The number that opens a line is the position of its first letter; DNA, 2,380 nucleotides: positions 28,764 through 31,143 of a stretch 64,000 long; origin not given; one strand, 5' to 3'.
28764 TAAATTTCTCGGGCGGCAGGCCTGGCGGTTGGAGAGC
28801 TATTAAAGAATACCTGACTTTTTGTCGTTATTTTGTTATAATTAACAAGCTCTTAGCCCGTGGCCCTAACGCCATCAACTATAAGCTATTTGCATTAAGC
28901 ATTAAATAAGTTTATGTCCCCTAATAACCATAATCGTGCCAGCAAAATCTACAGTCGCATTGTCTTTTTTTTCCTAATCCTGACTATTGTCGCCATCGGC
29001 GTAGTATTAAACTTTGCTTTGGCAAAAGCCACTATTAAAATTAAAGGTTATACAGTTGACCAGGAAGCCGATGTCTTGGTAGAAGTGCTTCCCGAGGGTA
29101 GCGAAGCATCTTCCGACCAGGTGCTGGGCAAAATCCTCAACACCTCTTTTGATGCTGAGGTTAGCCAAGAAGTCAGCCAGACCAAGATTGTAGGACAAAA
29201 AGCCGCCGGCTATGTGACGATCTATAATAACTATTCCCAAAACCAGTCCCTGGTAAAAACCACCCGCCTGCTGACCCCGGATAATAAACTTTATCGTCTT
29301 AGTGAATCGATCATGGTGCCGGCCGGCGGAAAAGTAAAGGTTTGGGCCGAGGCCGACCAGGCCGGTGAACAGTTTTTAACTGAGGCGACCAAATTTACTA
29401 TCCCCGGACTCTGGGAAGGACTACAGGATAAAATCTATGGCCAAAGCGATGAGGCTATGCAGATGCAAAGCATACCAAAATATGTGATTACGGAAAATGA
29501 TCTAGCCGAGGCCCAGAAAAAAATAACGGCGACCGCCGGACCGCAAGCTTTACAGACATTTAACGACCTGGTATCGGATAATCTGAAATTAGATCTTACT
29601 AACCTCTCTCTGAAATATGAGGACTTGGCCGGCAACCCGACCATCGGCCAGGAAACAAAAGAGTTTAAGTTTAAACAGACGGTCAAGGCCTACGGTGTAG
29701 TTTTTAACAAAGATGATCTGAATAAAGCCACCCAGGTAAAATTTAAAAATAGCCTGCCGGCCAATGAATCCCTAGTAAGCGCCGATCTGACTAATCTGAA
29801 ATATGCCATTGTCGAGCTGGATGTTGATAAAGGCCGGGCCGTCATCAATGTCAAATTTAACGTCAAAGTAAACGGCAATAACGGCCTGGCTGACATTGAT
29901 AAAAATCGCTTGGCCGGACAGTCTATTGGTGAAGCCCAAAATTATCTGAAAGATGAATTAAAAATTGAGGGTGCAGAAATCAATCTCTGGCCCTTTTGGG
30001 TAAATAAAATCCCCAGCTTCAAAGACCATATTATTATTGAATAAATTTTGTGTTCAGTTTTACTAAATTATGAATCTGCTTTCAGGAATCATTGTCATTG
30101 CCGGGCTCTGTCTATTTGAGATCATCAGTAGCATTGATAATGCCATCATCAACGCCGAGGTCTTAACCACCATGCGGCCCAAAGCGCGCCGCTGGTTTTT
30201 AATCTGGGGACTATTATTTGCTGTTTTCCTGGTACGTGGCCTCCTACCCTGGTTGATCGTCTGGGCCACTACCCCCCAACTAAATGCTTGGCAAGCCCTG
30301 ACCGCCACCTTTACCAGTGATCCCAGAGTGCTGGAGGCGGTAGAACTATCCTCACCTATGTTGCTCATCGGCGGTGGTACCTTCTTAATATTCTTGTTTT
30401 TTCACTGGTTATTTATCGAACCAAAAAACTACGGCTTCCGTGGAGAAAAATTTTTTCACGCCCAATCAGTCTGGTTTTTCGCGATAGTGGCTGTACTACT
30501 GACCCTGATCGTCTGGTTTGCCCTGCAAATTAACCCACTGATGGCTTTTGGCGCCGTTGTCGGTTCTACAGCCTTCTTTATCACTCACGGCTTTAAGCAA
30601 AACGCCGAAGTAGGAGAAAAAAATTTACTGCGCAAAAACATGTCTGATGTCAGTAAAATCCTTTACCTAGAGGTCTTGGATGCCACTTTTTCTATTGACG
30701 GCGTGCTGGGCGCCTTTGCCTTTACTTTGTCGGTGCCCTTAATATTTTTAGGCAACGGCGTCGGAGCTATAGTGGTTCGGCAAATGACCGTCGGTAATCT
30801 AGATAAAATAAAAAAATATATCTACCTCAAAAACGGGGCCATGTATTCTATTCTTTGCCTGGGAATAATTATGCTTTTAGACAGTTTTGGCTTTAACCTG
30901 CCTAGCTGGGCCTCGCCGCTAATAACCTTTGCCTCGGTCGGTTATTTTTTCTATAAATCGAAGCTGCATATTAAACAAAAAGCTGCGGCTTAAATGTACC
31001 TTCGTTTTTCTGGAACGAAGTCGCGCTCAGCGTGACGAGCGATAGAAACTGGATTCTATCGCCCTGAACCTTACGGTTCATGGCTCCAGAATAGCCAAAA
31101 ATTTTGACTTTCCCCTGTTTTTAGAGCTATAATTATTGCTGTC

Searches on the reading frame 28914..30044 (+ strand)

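Call 10: search_protein_families(library=pfam, proteins=[window:28914-30044:+], max_evalue=0.1)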
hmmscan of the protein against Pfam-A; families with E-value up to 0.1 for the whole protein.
window:28914-30044:+ (376 aa): 1 family
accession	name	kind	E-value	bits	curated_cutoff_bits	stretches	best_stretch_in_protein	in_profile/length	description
PF08758.17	Cadherin_pro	-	0.048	14.3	23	0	215-275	10-69/90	Cadherin prodomain like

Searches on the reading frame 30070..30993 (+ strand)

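Call 10: search_protein_families(library=pfam, proteins=[window:30070-30993:+], max_evalue=0.1)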
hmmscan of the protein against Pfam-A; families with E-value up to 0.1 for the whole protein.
window:30070-30993:+ (307 aa): 3 families
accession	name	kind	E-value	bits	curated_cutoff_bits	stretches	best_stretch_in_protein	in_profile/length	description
PF04332.21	DUF475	-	6.4e-43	148.1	27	1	22-298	1-287/293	Protein of unknown function (DUF475)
PF03741.22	TerC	-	8.6e-18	65.1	27.8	2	142-271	46-177/178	Integral membrane protein TerC family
PF13571.11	DUF4133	-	0.0097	16.7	25.2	1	129-189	14-76/91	Domain of unknown function (DUF4133)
